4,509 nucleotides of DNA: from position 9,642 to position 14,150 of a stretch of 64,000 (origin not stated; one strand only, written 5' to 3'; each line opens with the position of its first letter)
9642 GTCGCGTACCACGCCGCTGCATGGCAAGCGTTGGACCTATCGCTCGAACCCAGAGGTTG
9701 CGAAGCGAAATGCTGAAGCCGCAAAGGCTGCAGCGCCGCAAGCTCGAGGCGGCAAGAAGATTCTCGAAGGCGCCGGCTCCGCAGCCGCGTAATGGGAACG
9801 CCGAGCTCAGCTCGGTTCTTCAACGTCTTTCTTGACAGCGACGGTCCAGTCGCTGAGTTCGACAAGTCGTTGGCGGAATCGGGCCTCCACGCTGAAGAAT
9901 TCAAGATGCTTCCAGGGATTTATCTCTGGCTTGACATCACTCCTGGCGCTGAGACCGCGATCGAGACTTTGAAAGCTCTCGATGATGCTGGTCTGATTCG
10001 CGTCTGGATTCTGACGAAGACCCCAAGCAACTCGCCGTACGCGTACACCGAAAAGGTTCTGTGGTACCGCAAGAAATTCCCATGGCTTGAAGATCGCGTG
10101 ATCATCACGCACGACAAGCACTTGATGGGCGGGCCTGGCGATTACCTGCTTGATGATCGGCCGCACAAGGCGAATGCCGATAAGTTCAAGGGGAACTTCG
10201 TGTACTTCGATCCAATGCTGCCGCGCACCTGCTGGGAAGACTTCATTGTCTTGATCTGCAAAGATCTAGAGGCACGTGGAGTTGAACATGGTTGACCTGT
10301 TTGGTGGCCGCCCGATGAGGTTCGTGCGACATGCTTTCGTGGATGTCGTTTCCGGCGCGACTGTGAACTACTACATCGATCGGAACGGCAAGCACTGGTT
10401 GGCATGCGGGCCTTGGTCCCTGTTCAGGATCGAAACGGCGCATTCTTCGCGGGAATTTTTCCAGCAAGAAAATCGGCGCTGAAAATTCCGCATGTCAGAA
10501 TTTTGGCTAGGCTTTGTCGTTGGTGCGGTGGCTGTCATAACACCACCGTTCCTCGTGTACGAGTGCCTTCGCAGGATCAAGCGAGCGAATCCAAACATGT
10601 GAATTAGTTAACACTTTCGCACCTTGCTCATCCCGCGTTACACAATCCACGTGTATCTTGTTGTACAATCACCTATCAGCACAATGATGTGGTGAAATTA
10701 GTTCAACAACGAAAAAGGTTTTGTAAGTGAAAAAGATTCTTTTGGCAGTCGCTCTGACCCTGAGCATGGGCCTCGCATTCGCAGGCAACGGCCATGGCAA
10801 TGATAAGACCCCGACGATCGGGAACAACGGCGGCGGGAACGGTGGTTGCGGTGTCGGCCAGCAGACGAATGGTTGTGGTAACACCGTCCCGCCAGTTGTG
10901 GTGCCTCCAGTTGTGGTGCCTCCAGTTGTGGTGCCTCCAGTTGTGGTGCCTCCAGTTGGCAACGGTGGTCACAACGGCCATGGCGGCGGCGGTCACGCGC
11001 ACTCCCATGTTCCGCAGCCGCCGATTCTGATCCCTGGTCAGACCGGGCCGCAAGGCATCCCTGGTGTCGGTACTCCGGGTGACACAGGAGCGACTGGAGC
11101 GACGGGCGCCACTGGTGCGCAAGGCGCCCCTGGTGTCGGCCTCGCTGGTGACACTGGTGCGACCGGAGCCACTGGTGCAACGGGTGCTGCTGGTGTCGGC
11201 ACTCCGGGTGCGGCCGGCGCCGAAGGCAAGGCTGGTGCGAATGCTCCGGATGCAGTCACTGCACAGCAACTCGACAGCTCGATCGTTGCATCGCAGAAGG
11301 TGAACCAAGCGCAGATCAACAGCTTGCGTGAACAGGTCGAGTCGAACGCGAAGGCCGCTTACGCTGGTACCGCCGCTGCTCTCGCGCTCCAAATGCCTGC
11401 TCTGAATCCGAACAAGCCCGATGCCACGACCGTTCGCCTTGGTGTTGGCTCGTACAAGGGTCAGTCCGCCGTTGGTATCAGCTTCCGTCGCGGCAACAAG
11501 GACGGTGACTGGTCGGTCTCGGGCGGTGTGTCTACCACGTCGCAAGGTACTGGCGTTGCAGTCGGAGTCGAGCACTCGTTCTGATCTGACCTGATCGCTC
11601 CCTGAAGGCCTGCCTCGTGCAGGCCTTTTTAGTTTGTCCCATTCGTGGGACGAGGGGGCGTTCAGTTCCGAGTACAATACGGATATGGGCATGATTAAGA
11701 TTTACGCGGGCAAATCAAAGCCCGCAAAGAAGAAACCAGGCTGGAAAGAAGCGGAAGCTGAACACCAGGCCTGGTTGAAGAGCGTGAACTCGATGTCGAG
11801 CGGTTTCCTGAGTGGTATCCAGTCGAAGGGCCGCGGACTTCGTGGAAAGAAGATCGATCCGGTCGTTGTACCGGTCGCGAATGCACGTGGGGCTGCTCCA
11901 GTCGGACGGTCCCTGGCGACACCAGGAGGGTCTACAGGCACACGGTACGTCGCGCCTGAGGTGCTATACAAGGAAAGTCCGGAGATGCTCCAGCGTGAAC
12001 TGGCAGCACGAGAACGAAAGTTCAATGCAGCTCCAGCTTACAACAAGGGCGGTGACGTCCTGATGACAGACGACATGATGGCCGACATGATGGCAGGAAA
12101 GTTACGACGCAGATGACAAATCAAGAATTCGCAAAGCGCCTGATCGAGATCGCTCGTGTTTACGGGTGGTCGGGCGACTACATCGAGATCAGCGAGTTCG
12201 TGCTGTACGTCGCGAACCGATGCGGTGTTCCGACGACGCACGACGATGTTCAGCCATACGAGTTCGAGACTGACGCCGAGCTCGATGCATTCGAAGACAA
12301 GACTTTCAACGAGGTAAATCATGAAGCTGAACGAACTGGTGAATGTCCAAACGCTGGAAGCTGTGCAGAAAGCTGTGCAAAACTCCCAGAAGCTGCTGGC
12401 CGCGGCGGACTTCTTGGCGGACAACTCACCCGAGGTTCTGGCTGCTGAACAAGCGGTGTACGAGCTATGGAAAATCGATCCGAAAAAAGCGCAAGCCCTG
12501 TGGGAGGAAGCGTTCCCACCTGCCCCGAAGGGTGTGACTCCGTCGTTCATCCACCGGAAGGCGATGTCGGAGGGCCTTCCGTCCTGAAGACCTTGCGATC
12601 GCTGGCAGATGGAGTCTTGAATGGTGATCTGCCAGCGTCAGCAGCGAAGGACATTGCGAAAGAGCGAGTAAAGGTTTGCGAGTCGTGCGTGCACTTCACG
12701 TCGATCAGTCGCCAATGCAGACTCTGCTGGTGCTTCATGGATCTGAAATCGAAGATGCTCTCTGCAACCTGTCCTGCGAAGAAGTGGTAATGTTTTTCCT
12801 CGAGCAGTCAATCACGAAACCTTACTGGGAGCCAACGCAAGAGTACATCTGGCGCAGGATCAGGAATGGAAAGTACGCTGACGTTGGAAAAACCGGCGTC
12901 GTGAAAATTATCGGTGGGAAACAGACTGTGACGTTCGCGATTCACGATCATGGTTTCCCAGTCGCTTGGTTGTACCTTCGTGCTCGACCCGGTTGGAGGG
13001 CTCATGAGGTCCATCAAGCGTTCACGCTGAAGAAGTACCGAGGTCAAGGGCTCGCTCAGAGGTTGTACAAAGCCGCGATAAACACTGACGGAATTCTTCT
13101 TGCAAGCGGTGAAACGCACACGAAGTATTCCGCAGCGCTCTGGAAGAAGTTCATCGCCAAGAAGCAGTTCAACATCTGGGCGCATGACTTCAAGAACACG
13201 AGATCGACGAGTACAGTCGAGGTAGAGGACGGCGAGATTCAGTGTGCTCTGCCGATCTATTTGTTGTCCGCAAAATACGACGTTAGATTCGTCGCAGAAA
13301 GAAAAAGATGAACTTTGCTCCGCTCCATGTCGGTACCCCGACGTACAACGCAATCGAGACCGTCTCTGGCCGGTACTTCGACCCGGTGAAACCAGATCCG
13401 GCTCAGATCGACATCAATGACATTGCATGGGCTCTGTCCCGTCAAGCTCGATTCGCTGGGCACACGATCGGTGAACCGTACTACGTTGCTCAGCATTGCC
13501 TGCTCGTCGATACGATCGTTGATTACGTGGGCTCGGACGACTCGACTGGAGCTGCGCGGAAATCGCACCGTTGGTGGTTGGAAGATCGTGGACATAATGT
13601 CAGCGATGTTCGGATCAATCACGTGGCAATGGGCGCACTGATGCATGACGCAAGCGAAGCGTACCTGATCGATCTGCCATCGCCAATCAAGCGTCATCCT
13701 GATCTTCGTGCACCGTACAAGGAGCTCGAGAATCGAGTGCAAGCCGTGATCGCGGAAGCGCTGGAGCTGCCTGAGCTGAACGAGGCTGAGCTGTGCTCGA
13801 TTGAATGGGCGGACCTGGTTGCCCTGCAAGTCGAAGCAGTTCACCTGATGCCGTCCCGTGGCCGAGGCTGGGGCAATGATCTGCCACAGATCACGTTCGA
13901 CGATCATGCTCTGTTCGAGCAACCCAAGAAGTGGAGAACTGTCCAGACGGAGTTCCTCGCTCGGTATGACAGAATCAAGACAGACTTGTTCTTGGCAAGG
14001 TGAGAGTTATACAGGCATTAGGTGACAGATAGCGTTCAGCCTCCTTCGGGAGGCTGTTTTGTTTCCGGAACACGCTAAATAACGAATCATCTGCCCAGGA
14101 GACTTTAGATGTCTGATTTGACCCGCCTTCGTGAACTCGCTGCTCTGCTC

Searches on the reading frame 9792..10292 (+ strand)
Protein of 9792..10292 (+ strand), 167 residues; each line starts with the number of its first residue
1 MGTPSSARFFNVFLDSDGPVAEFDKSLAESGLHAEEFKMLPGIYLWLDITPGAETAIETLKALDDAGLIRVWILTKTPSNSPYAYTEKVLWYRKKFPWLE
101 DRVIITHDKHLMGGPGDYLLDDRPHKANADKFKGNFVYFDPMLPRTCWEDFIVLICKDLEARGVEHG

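Call 32: search_protein_families(library=pfam, proteins=[window:9792-10292:+], max_evalue=0.01)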
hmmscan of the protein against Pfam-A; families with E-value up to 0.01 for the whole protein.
window:9792-10292:+ (167 aa): 1 family
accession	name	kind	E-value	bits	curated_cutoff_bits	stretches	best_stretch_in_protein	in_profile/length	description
PF06941.18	NT5C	-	1.1e-08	35.7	24.8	1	54-140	70-151/180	5' nucleotidase, deoxy (Pyrimidine), cytosolic type C protein (NT5C)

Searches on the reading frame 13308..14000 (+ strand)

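Call 32: search_protein_families(library=pfam, proteins=[window:13308-14000:+], max_evalue=0.01)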
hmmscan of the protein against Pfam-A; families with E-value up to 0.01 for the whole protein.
window:13308-14000:+ (231 aa): 1 family
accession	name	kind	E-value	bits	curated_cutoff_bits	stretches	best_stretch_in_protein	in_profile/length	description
PF12917.13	YfbR-like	-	2e-07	31.3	25.9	1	100-153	51-105/182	5'-deoxynucleotidase YfbR-like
